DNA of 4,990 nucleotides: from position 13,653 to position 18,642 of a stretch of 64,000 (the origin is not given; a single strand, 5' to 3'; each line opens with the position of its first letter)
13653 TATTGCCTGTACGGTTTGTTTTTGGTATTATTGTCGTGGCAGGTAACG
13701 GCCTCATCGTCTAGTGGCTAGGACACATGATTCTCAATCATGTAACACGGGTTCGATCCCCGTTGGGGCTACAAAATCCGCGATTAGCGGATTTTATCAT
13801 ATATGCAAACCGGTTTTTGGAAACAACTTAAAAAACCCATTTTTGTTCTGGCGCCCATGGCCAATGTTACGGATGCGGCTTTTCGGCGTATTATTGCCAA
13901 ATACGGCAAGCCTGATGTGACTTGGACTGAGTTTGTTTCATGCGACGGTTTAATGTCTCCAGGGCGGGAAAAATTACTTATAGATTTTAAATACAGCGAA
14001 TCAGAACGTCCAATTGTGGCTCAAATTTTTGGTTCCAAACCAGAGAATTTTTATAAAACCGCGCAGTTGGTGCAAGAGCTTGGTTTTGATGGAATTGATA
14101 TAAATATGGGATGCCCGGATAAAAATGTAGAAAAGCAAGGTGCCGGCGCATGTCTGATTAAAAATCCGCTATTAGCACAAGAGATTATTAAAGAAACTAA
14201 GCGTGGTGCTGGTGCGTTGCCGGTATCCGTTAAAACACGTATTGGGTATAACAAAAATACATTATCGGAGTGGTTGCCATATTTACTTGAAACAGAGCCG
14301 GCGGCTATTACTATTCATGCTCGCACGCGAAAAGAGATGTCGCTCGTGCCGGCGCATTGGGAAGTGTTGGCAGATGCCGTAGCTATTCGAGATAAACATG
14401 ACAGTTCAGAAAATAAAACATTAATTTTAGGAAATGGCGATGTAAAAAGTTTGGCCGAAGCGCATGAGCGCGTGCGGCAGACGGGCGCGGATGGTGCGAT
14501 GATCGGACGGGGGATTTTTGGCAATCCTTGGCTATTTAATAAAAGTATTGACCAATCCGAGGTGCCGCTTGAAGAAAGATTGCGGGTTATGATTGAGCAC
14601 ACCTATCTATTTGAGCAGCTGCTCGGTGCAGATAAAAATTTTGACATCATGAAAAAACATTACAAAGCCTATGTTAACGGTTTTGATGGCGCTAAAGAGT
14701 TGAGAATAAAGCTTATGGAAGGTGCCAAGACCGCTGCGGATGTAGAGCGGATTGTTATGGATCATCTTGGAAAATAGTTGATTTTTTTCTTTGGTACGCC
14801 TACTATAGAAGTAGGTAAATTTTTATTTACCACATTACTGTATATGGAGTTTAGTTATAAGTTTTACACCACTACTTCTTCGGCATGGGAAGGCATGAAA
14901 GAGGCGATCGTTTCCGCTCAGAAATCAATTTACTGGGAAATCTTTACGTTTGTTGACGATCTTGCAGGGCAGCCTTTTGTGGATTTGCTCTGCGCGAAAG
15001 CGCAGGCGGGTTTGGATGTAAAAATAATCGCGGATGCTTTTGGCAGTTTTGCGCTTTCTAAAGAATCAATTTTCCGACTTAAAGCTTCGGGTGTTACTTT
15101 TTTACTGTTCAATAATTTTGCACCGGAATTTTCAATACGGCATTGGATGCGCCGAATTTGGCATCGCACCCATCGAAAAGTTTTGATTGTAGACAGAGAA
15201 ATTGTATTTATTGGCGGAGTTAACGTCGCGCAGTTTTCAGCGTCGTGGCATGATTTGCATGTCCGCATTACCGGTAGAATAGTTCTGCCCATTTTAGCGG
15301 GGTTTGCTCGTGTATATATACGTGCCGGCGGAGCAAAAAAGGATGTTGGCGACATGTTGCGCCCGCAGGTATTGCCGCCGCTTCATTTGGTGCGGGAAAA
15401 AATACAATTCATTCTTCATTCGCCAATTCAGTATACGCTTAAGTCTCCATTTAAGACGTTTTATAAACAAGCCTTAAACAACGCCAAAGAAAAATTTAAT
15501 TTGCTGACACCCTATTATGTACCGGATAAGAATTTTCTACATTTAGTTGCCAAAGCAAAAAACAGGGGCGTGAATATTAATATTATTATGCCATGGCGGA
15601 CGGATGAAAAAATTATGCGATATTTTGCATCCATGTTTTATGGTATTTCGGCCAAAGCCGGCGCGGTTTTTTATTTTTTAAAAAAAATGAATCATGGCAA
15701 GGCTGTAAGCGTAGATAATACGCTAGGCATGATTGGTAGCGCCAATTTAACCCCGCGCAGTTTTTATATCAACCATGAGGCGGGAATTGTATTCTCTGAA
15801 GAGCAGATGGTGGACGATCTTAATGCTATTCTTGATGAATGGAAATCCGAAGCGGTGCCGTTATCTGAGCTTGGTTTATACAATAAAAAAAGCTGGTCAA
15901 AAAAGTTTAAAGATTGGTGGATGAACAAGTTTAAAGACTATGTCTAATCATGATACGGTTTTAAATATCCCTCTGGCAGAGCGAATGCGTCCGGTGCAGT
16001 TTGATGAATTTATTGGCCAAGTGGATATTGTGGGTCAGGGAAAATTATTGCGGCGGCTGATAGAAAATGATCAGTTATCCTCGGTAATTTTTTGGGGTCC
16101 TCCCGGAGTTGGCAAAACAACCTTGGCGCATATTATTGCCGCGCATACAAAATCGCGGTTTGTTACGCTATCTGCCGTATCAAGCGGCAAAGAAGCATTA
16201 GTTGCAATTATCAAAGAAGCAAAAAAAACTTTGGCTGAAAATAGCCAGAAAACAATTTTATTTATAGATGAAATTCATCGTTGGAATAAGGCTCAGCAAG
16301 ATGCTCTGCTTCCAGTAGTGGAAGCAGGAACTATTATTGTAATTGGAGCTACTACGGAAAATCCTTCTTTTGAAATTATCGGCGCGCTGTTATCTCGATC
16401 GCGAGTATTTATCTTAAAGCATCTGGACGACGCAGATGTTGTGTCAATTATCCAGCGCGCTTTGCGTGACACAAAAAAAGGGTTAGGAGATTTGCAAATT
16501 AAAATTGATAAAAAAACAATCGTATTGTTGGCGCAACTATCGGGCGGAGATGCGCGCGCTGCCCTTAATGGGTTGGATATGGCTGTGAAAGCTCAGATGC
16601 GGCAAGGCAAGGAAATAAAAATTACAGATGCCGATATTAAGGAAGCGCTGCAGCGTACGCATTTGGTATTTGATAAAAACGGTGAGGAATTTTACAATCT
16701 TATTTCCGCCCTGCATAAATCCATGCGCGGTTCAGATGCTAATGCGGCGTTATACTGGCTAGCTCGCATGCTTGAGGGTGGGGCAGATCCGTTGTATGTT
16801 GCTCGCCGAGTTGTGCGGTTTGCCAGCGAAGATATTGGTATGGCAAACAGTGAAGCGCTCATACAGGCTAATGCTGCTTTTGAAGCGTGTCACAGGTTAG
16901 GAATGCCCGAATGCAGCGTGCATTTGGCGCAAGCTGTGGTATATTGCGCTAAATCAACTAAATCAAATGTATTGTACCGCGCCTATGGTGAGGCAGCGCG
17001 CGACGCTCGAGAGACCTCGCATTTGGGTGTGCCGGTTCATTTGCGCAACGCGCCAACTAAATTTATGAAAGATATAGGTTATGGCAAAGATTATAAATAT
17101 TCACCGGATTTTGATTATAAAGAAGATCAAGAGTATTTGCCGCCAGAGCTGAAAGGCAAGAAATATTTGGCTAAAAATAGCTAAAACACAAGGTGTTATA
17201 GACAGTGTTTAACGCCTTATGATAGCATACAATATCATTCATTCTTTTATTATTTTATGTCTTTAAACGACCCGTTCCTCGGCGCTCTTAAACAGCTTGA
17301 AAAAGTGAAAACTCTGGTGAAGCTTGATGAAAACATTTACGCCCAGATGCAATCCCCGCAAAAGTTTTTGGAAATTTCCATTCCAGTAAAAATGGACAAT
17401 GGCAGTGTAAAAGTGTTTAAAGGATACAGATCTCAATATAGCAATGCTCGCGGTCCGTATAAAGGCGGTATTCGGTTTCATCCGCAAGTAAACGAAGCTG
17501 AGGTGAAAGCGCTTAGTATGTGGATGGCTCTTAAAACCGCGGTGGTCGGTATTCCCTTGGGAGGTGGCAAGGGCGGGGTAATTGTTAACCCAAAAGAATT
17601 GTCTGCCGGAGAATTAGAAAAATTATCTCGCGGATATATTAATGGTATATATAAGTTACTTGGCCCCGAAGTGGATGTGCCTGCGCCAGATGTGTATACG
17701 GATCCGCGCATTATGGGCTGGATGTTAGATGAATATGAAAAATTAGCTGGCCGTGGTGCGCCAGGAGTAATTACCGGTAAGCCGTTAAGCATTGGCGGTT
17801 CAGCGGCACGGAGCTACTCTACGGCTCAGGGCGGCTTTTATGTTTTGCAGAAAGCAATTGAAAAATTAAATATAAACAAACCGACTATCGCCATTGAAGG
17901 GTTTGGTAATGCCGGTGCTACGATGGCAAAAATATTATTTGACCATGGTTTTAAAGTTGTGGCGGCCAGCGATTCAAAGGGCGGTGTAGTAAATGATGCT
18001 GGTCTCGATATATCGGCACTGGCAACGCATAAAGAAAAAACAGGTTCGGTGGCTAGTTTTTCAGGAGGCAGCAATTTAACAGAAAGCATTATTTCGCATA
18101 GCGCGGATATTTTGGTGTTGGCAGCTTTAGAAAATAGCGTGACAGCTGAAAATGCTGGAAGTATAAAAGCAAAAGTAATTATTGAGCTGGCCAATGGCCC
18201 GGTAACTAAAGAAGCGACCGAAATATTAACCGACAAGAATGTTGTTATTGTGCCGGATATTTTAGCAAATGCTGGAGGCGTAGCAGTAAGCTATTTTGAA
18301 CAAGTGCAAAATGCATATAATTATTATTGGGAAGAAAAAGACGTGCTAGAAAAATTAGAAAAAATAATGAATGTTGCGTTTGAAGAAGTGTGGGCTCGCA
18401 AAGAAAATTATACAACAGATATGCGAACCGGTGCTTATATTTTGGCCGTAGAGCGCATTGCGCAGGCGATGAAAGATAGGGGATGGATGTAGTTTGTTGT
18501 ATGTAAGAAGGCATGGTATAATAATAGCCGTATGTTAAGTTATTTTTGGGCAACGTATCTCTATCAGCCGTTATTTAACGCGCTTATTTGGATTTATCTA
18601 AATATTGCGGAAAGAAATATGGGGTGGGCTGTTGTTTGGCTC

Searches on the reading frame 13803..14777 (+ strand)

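Call 21: search_protein_families(library=pfam, proteins=[window:13803-14777:+], max_evalue=0.00001)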
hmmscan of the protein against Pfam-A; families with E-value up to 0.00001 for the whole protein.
window:13803-14777:+ (324 aa): 1 family
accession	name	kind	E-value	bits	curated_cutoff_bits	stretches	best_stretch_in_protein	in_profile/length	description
PF01207.24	Dus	-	1.2e-63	215.5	20.4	1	16-313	2-298/311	Dihydrouridine synthase (Dus)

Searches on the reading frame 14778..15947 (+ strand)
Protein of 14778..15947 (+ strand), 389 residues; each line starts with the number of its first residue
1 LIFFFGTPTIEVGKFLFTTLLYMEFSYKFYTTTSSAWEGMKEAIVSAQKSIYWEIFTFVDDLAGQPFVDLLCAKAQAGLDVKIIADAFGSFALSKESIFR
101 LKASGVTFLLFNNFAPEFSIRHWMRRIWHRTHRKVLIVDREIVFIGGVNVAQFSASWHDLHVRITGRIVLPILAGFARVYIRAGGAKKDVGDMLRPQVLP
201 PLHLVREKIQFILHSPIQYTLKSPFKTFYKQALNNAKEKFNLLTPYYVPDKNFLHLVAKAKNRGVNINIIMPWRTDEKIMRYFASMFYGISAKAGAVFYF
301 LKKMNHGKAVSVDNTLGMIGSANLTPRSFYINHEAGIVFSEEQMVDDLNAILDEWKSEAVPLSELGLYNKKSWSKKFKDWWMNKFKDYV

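Call 21: search_protein_families(library=pfam, proteins=[window:14778-15947:+], max_evalue=0.00001)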
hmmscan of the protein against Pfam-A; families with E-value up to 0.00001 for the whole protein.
window:14778-15947:+ (389 aa): 2 families
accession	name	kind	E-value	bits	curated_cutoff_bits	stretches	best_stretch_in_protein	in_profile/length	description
PF13091.12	PLDc_2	-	4e-36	124.2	27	2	230-353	2-129/132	PLD-like domain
PF00614.28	PLDc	-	1.8e-11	44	21.9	0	305-328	5-28/28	Phospholipase D Active site motif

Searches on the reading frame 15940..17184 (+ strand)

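Call 21: search_protein_families(library=pfam, proteins=[window:15940-17184:+], max_evalue=0.00001)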
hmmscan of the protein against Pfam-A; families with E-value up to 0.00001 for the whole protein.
window:15940-17184:+ (414 aa): 8 families
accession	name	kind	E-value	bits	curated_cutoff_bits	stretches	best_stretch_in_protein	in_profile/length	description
PF12002.13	MgsA_C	-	2.3e-57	194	27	1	264-411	1-149/167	MgsA AAA+ ATPase C terminal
PF16193.11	AAA_assoc_2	-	5e-27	94.4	34.3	1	184-263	2-81/81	AAA C-terminal domain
PF00004.35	AAA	-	2.9e-18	67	21.2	1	49-158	1-127/131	ATPase family associated with various cellular activities (AAA)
PF05496.18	RuvB_N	-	5e-17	62.6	27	1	16-139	1-121/159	Holliday junction DNA helicase RuvB P-loop domain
PF07728.20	AAA_5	-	2e-08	34.7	22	1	49-149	2-120/139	AAA domain (dynein-related subfamily)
PF07724.20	AAA_2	-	7.9e-08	32.9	27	1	45-132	2-104/166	AAA domain (Cdc48 subfamily)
PF00158.32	Sigma54_activat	-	1.2e-07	32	20.2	0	47-142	23-132/168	Sigma-54 interaction domain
PF13173.12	AAA_14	-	1.2e-06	29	27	1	49-138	5-99/129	AAA domain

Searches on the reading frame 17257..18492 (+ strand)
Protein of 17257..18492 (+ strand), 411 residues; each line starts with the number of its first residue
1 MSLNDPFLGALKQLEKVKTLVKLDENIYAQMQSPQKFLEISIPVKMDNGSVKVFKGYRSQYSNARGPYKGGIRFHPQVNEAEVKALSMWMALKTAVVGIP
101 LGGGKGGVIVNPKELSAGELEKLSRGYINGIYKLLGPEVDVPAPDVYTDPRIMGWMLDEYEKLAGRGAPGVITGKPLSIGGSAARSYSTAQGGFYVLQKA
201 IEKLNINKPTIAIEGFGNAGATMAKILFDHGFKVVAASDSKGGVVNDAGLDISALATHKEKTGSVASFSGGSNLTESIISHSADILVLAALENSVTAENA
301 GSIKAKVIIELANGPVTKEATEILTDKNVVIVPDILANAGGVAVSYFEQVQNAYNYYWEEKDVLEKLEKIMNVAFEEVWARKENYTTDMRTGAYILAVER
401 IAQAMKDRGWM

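Call 21: search_protein_families(library=pfam, proteins=[window:17257-18492:+], max_evalue=0.00001)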
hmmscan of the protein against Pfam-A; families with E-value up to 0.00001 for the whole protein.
window:17257-18492:+ (411 aa): 2 families
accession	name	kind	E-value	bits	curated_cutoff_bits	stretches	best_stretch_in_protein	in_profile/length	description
PF00208.27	ELFV_dehydrog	-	1.2e-70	238.4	23.4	1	180-409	1-241/241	Glutamate/Leucine/Phenylalanine/Valine dehydrogenase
PF02812.23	ELFV_dehydrog_N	-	5.5e-56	188.3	25.3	1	34-162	1-129/129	Glu/Leu/Phe/Val dehydrogenase, dimerisation domain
